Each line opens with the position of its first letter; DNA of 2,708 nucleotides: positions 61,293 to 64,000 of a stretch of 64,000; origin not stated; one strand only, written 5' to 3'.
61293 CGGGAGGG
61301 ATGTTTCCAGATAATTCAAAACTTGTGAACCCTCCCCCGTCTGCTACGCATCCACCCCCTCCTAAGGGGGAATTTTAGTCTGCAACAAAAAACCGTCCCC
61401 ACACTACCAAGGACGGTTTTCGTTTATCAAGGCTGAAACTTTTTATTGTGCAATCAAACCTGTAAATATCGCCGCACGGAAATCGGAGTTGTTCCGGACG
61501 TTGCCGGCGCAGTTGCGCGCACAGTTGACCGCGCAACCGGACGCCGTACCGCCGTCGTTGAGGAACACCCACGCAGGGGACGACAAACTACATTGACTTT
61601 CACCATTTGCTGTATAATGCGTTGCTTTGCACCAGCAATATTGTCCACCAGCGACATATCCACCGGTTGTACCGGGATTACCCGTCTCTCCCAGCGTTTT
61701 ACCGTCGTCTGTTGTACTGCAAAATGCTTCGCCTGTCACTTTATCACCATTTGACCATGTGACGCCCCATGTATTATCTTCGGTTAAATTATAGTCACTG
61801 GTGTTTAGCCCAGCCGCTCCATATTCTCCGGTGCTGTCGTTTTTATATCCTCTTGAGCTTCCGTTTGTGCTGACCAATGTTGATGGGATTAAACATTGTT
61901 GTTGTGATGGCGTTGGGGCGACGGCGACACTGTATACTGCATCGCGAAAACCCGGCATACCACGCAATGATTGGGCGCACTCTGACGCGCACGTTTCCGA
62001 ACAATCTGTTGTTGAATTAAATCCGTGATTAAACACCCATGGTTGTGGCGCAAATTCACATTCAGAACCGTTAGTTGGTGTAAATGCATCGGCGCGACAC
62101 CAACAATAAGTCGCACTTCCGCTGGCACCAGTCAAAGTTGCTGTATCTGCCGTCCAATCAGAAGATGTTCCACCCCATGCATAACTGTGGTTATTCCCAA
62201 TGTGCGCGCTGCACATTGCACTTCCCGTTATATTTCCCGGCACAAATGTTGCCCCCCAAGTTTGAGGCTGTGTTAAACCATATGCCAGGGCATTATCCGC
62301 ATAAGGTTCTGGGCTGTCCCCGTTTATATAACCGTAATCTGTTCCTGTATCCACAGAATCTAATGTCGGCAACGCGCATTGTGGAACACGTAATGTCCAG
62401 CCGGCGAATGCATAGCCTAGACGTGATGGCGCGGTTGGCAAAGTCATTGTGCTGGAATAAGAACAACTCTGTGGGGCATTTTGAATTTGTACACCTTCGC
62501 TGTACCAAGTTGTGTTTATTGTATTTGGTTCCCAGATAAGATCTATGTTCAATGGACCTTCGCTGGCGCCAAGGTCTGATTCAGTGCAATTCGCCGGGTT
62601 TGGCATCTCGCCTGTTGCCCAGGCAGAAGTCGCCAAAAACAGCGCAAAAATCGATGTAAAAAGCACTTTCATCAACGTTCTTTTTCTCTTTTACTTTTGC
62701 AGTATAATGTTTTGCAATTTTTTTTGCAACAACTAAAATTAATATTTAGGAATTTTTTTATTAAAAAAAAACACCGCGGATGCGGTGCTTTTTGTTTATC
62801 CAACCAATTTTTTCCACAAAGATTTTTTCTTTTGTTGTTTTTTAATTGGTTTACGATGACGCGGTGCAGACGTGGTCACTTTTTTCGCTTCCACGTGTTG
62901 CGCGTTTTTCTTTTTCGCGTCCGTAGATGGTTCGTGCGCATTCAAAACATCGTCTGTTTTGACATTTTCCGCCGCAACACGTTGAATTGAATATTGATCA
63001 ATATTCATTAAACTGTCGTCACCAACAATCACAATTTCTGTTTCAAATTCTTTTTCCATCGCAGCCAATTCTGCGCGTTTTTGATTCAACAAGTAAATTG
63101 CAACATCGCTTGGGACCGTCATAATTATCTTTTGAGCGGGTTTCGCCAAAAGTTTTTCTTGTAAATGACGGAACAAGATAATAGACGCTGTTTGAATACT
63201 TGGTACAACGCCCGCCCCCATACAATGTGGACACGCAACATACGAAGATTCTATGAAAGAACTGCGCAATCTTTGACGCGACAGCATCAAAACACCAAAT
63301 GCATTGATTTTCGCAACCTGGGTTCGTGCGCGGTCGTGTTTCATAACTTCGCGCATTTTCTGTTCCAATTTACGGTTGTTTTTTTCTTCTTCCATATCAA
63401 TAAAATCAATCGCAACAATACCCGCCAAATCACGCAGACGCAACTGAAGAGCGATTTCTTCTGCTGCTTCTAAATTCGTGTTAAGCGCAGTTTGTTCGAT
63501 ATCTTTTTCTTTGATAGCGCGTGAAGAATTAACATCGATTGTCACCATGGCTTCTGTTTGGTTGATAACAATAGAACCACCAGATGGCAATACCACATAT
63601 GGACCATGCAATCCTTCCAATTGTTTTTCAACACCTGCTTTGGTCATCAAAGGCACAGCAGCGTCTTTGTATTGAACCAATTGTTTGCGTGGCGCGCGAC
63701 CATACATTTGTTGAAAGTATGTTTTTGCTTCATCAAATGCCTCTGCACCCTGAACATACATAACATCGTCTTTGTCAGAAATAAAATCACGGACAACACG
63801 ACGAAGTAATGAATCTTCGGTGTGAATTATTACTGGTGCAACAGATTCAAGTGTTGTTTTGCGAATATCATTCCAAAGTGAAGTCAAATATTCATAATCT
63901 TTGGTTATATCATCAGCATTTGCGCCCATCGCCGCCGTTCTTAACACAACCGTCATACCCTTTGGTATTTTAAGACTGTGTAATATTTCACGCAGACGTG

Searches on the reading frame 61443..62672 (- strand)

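Call 46: search_protein_families(library=pfam, proteins=[window:61443-62672:-], max_evalue=0.01)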
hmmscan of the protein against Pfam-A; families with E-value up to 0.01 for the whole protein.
window:61443-62672:- (409 aa): 1 family
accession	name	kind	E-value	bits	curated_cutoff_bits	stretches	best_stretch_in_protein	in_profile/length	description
PF09479.16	Flg_new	-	5.3e-05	23.7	27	1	66-93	12-39/65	Listeria-Bacteroides repeat domain (List_Bact_rpt)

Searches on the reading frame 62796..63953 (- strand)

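Call 46: search_protein_families(library=pfam, proteins=[window:62796-63953:-], max_evalue=0.01)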
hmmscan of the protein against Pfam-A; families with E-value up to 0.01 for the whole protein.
window:62796-63953:- (385 aa): 2 families
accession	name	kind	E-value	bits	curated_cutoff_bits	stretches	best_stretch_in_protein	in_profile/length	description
PF10150.14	RNase_E_G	-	2.3e-70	237.5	25.5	1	2-228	45-269/270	Ribonuclease E/G family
PF20833.2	RNase_E_G_Thio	-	9.2e-23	80.6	26.8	1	241-325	2-85/86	RNase E/G, Thioredoxin-like domain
